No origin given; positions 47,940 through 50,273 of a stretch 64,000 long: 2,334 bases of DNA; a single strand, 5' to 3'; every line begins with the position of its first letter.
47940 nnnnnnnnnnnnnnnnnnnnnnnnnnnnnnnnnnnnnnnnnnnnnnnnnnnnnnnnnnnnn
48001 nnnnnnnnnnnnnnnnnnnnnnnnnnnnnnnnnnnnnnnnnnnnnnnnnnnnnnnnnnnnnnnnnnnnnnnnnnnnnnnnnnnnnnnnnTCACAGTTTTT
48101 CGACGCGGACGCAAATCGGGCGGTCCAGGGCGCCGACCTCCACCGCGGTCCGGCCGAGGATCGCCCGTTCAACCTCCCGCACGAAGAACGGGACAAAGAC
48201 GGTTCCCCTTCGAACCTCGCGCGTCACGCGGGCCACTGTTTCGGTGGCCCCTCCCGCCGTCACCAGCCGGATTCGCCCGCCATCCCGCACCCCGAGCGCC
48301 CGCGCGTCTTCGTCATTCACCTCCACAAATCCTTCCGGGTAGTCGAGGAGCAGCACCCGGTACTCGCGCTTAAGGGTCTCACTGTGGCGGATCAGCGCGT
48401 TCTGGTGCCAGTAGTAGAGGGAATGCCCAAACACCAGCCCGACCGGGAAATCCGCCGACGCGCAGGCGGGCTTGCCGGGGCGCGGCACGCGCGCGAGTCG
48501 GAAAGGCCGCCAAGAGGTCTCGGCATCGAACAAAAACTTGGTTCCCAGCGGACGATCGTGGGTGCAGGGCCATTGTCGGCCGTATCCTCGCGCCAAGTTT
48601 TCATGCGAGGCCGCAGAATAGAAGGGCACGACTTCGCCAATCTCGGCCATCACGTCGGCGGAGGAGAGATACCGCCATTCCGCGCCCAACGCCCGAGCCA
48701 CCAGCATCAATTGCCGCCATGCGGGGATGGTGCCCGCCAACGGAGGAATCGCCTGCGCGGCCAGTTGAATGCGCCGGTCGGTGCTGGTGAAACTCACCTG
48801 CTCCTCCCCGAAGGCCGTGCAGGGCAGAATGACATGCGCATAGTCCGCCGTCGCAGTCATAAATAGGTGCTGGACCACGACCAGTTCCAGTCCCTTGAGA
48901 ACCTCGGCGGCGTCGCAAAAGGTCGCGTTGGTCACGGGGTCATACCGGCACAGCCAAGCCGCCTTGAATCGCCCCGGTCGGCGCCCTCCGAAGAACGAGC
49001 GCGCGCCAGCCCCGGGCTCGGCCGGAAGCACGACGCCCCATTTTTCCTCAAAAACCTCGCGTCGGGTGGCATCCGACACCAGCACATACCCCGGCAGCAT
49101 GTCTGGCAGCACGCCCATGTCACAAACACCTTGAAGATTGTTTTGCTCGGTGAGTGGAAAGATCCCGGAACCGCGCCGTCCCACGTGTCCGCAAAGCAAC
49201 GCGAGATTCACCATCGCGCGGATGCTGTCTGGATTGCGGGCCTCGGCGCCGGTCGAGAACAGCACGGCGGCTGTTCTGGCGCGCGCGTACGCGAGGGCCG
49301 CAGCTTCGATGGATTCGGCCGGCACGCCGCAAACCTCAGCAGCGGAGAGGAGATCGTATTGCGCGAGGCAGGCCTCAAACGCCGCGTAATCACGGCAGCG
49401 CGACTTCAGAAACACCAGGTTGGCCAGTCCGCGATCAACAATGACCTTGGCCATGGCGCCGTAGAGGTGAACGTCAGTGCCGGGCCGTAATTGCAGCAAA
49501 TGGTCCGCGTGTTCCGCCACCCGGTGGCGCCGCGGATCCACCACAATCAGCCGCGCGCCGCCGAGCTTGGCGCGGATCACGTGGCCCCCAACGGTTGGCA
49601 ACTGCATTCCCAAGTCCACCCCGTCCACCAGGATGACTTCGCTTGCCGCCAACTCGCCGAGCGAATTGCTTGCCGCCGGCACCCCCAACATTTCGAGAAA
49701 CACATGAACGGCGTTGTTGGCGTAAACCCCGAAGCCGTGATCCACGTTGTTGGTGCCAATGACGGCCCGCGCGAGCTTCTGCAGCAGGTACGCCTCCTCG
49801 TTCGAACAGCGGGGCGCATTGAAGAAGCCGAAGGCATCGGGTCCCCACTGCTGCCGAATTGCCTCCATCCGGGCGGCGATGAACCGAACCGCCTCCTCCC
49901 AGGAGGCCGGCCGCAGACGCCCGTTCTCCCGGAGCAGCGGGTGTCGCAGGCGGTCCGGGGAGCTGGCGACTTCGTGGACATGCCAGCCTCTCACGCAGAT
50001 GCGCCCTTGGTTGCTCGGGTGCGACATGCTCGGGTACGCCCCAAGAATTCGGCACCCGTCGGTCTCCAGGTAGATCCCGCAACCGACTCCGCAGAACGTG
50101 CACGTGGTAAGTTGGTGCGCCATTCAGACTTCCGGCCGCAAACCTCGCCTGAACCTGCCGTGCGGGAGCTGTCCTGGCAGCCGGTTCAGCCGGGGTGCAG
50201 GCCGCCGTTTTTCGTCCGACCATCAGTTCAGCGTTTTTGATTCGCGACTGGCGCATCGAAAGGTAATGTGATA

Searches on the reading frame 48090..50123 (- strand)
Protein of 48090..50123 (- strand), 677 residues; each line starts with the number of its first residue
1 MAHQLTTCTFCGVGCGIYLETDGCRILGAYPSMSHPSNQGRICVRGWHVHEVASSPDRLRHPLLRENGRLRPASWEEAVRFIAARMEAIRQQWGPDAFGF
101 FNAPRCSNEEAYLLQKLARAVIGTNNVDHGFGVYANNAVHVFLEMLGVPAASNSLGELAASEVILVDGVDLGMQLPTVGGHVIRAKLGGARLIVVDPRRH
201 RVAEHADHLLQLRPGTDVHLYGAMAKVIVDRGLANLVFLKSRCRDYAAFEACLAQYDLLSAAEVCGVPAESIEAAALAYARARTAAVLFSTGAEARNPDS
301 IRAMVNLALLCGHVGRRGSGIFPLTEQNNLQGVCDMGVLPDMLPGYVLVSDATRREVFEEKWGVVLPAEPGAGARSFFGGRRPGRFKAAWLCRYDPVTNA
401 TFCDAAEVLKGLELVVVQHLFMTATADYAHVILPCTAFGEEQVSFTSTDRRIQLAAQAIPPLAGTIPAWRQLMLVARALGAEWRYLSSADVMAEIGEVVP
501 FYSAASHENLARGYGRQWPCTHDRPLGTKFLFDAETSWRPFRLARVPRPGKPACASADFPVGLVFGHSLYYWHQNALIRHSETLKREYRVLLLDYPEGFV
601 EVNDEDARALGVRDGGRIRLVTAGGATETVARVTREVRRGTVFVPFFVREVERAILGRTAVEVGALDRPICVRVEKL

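Call 6: search_protein_families(library=ncbifam, proteins=[window:48090-50123:-], max_evalue=0.00001)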
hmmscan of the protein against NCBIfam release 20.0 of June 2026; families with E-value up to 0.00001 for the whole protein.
window:48090-50123:- (677 aa): 25 families
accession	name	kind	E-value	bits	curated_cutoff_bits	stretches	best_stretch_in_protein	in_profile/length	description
TIGR01591.1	Fdh-alpha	equivalog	1.7e-160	535.3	666.25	1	6-653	1-648/672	formate dehydrogenase subunit alpha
NF047855.1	AssmNtatRedNasC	equivalog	2e-93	314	1100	1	6-649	23-677/708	assimilatory nitrate reductase catalytic subunit NasC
NF010055.0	PRK13532.1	equivalog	1.1e-50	172.8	904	3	6-243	45-291/830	nitrate reductase catalytic subunit NapA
NF041323.1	Nitr_red_NasA_Halo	equivalog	1.3e-49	169.3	1000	1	11-458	3-449/673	assimilatory nitrate reductase NasA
TIGR01706.1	NAPA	equivalog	1.7e-48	165.6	930.55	3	6-243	45-291/830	periplasmic nitrate reductase subunit alpha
NF012032.0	PRK15488.1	equivalog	4.8e-39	134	694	1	7-483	47-531/759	thiosulfate reductase PhsA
TIGR01553.1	formate-DH-alph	equivalog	2.5e-37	128.2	814.2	2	6-232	47-293/1009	formate dehydrogenase-N subunit alpha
NF041513.1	formate_DH_Act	exception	1.7e-34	118.8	1400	2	7-232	46-284/1067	formate dehydrogenase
TIGR01973.1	NuoG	equivalog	1.5e-32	113.2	470.05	1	1-472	212-603/606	NADH-quinone oxidoreductase subunit NuoG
TIGR01701.1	Fdhalpha-like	subfamily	2.6e-32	111.9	582.15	1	56-378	97-435/744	FdhF/YdeP family oxidoreductase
TIGR03479.1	DMSO_red_II_alp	subfamily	3.9e-32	111.3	984.75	1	29-241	89-305/913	molybdopterin-dependent oxidoreductase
TIGR02166.1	dmsA_ynfE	subfamily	9.9e-31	106.5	777.7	1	37-246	83-302/794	DMSO/selenate family reductase complex A subunit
NF005895.0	PRK07860.1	equivalog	1.1e-30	106.3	802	1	6-500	239-679/811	NADH-quinone oxidoreductase subunit G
TIGR02693.1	arsenite_ox_L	equivalog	9.7e-29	99.9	359.05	2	190-322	267-415/806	arsenate reductase (azurin) large subunit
TIGR00509.1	bisC_fam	subfamily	3.5e-22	78.5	1017.55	1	64-497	65-528/772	molybdopterin guanine dinucleotide-containing S/N-oxide reductase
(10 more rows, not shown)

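Call 16: search_solved_structures(query=window:48090-50123:-, max_evalue=1e-10, show_alignments=3)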
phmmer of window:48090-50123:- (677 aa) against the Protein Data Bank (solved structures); distinct sequences matched with E-value up to 1e-10: 48.
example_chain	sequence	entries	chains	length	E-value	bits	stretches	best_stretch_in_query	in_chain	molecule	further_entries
7qv7_S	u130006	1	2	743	3.2e-117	395.9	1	4-532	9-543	Hydrogen dependent carbon dioxide reductase subunit FdhF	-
9t1s_L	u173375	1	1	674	5e-113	382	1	6-662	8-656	formate dehydrogenase (coenzyme F420)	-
6tg9_A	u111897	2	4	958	2.2e-105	356.8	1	5-651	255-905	Formate dehydrogenase subunit alpha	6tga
8rqz_C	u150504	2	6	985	5.1e-105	355.6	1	6-646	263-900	Probable oxidoreductase YjgC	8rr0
9gzq_A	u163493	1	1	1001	5.3e-105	355.5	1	6-646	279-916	Probable oxidoreductase YjgC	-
9wxb_B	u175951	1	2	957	4.2e-104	352.6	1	5-650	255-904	Formate dehydrogenase alpha subunit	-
1aa6_A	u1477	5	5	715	1e-102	347.9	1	4-645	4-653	FORMATE DEHYDROGENASE H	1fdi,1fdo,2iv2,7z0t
7bkb_D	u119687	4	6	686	4.7e-98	332.5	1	3-646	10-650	Formate dehydrogenase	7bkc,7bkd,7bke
7vw6_A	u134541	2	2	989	9.5e-95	321.6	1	6-661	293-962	Formate dehydrogenase | Tungsten-containing formate dehydrogenase alpha subunit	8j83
7e5z_A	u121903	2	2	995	9.7e-95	321.6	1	6-661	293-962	Formate dehydrogenase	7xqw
2jim_A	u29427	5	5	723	1.9e-59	205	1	7-648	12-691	PERIPLASMIC NITRATE REDUCTASE | PROTEIN (PERIPLASMIC NITRATE REDUCTASE)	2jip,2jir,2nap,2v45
2jio_A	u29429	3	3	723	2.2e-59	204.7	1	7-648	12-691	PERIPLASMIC NITRATE REDUCTASE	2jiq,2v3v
9vap_A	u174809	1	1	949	9.6e-57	196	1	5-349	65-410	Formate dehydrogenase molybdopterin-binding subunit FdhA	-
2nya_A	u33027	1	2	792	6.6e-41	143.7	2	7-239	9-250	Periplasmic nitrate reductase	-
1ogy_A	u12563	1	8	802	4.5e-38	134.3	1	7-240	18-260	PERIPLASMIC NITRATE REDUCTASE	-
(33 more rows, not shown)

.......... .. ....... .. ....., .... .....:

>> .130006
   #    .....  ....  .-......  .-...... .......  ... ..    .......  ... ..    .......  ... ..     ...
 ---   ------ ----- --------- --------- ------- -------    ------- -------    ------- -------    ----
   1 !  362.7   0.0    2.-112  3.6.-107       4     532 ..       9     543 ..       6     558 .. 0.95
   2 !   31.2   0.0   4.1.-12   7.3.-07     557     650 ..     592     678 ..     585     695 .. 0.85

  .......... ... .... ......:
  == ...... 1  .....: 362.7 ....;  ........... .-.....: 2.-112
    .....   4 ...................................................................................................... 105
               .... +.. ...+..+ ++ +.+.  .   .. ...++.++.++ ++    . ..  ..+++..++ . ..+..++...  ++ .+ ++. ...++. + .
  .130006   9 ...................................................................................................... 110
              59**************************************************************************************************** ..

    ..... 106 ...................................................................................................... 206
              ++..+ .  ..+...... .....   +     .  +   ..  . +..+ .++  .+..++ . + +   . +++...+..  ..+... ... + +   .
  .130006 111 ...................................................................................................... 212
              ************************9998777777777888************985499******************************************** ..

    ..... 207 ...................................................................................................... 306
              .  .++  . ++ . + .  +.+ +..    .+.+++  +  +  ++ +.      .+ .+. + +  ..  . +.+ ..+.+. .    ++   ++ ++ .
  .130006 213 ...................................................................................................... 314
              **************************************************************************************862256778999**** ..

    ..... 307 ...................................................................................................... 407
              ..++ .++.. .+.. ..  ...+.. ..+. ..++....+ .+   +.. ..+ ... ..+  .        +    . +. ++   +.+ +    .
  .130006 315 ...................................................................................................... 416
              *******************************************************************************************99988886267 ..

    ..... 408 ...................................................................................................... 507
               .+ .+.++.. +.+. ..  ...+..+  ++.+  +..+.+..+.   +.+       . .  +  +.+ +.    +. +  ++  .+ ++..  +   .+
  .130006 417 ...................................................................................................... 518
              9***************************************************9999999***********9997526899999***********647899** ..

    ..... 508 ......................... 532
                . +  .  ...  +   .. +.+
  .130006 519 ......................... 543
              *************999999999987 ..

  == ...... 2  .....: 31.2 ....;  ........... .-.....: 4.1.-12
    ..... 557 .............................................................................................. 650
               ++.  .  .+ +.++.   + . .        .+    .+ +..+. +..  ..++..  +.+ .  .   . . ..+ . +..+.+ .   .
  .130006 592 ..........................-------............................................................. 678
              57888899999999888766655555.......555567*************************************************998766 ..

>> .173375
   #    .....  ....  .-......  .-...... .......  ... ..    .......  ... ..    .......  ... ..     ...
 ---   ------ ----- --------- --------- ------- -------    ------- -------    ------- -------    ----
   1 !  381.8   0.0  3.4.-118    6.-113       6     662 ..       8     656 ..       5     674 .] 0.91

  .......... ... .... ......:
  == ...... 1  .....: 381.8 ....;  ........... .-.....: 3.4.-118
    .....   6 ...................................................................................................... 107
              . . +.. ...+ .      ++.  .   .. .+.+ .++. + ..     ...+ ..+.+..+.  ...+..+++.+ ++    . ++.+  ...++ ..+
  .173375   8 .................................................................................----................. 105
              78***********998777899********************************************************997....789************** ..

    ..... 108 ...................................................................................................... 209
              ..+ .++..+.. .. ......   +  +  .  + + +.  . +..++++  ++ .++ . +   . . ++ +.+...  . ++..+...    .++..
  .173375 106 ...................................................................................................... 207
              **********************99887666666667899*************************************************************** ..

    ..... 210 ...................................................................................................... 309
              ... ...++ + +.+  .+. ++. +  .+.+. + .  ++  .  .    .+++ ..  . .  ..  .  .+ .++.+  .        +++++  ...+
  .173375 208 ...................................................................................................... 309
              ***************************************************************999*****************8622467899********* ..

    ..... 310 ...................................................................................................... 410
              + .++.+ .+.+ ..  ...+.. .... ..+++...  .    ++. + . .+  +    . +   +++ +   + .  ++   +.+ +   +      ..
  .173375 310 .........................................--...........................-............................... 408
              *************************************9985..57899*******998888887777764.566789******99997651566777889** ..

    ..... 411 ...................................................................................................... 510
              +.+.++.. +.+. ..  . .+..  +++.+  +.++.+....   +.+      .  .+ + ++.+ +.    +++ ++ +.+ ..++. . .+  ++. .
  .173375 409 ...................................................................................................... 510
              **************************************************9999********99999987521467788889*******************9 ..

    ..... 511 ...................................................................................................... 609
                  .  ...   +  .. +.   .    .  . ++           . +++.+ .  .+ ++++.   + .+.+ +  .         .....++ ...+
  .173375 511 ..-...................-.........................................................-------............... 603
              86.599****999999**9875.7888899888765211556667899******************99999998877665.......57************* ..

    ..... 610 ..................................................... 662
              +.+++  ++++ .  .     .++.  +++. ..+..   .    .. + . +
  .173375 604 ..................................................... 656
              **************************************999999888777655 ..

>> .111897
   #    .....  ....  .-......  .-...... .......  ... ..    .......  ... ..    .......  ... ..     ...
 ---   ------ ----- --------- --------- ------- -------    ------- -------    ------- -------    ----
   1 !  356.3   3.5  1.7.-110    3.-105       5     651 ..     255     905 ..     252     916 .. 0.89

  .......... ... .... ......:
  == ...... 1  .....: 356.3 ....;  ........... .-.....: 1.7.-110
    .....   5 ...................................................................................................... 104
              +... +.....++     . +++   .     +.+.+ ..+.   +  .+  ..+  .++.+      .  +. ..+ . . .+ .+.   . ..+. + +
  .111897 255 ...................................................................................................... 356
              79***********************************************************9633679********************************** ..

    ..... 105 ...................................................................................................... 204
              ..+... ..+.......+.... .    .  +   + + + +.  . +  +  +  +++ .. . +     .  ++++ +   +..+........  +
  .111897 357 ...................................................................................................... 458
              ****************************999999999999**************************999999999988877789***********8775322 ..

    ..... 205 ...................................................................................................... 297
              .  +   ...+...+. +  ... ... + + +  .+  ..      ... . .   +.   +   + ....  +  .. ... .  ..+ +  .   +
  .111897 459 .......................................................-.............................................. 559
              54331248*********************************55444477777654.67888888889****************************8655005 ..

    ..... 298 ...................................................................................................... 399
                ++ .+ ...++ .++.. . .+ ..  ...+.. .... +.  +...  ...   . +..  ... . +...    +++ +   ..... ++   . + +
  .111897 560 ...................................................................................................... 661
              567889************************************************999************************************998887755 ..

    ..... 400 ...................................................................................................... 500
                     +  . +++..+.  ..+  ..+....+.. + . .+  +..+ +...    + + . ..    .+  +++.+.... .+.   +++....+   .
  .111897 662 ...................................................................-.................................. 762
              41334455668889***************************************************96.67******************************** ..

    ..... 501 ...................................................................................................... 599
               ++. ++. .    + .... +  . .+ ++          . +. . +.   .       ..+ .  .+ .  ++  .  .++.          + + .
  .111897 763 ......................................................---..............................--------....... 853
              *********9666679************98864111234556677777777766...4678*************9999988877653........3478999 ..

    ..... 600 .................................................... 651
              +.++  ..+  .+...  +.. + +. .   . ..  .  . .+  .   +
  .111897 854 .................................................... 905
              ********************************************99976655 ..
